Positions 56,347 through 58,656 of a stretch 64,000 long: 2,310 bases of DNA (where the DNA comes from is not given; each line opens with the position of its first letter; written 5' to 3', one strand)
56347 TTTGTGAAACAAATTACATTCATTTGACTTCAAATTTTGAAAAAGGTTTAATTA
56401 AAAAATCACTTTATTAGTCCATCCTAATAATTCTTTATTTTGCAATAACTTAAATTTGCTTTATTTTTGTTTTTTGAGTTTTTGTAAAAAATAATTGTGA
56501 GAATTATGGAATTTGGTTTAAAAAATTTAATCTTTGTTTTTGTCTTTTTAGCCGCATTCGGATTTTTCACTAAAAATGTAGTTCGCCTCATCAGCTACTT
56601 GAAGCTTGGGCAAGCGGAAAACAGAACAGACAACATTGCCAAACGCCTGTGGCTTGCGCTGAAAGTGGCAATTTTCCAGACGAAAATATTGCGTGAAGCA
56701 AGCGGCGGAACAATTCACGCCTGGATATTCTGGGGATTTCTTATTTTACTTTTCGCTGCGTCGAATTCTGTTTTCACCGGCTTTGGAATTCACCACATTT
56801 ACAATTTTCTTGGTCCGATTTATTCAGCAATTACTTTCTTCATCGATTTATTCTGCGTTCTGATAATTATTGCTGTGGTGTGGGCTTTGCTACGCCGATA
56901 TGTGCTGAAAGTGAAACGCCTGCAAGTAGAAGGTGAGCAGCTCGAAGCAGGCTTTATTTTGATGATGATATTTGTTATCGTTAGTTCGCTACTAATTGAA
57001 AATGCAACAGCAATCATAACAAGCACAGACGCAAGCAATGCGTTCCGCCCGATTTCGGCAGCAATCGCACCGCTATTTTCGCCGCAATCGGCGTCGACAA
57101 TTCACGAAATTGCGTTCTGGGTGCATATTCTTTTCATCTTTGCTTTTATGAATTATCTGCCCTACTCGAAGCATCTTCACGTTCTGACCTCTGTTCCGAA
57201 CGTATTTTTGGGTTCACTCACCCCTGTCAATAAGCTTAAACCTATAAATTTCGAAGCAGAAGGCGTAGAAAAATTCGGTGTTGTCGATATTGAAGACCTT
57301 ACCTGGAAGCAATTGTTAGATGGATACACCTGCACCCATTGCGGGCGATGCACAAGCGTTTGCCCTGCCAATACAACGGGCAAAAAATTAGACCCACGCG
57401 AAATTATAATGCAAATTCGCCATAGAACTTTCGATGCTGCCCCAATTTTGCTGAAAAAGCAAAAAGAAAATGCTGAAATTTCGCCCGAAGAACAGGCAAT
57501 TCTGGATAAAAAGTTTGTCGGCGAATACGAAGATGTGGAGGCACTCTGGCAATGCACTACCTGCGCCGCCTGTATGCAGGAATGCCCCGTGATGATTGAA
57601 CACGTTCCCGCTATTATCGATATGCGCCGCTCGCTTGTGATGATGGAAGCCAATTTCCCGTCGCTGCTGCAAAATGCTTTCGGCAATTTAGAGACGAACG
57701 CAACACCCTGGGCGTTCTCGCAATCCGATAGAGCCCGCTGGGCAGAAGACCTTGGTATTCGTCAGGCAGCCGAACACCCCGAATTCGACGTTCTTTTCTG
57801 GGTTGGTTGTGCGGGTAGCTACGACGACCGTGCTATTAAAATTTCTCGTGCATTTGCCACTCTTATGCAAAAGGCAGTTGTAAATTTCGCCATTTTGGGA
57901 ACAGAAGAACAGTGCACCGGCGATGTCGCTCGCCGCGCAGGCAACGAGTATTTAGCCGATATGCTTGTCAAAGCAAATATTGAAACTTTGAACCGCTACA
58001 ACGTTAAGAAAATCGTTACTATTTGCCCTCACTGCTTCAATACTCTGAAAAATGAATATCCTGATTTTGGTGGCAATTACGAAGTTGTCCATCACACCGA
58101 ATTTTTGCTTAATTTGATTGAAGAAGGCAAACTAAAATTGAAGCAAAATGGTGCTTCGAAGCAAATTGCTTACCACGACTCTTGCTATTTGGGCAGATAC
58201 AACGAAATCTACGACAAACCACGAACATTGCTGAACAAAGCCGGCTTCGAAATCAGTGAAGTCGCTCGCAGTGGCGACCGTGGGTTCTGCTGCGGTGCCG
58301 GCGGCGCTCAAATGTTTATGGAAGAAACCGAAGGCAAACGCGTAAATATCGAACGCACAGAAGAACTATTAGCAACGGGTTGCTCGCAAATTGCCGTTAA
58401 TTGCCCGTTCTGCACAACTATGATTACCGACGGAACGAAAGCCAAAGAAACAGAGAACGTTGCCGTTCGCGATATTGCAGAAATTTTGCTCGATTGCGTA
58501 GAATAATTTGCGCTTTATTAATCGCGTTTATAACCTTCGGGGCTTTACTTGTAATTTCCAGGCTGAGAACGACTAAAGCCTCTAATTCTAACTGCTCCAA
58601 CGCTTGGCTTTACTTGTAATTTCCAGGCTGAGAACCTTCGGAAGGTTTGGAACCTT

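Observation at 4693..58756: Dense modular family of GTAG-hairpin intergenic repeats (REP/BIME- or BOX-like) in 13 intergenic regions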

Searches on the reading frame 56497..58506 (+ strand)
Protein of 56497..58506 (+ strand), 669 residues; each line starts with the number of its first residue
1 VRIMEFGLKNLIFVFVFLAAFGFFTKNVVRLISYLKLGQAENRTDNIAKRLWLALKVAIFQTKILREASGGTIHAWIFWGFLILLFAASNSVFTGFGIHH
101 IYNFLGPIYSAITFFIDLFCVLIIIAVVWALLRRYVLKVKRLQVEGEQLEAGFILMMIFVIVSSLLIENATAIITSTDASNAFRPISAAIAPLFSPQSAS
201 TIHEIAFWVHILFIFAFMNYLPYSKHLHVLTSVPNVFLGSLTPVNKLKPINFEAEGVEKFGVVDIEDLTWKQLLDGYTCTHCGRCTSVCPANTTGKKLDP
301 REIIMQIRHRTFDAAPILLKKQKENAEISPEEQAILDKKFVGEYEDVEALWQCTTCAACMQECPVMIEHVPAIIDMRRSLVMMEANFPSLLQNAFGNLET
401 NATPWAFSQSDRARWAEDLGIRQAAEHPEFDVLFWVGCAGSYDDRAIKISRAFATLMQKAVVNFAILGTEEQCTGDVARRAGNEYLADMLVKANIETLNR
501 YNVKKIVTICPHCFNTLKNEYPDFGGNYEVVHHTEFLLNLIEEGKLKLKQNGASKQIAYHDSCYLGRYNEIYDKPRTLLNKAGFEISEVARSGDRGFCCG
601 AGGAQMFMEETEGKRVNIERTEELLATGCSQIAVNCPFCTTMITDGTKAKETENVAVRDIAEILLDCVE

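Call 11: search_protein_families(library=ncbifam, proteins=[window:56497-58506:+])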
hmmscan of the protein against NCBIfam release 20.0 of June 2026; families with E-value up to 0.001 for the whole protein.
window:56497-58506:+ (669 aa): 21 families
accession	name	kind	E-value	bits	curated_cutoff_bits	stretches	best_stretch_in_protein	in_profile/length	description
NF004898.0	PRK06259.1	equivalog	1.9e-44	152.1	385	1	348-665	183-485/488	fumarate reductase (CoM/CoB) subunit TfrB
NF045670.1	quin_L_LdhH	equivalog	5.3e-33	114.2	800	1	421-664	458-705/706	L-lactate dehydrogenase (quinone) large subunit LdhH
NF045663.1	diclust_near_Sec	equivalog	1.8e-23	82.6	530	1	352-646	354-621/759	pyridine nucleotide-disulfide oxidoreductase/dicluster-binding protein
NF045724.1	ferredox_TmcB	equivalog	3.6e-19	68.6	735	1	278-669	42-429/430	electron transfer complex ferredoxin TmcB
NF008369.0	PRK11168.1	equivalog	4.3e-17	62.1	278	1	389-651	128-388/401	anaerobic glycerol-3-phosphate dehydrogenase subunit C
NF045796.1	DsrK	equivalog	8e-14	51.1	400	1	349-612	116-381/453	sulfate reduction electron transfer complex DsrMKJOP subunit DsrK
NF045711.1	sulf_resp_HmcF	equivalog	8.1e-12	44.7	750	1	278-646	61-428/457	sulfate respiration complex iron-sulfur protein HmcF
NF008434.0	PRK11274.1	equivalog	4.6e-09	35.7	333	1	529-650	274-395/409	glycolate oxidase subunit GlcF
TIGR03290.1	CoB_CoM_SS_C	equivalog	3.4e-08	33.6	160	1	347-380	42-75/144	CoB--CoM heterodisulfide reductase subunit C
NF041890.1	hdrC_Methbact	equivalog_domain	2.4e-07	30.6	270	1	265-307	17-58/192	ferredoxin:CoB-CoM heterodisulfide reductase subunit HdrC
TIGR03379.1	glycerol3P_GlpC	equivalog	8.2e-07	28.1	279.9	1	408-650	142-384/397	anaerobic glycerol-3-phosphate dehydrogenase subunit GlpC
TIGR00384.1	dhsB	subfamily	3.9e-06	26.5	88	0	343-374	188-219/222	succinate dehydrogenase and fumarate reductase iron-sulfur protein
NF009053.0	PRK12387.1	subfamily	8.8e-06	25.6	204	0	324-365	13-52/180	formate hydrogenlyase complex iron-sulfur subunit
NF038018.1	qmoC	equivalog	1.1e-05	25.1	300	0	10-165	155-311/360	quinone-interacting membrane-bound oxidoreductase complex subunit QmoC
NF009226.0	PRK12576.1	equivalog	1.7e-05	24.3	344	0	271-381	148-238/317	succinate dehydrogenase/fumarate reductase iron-sulfur subunit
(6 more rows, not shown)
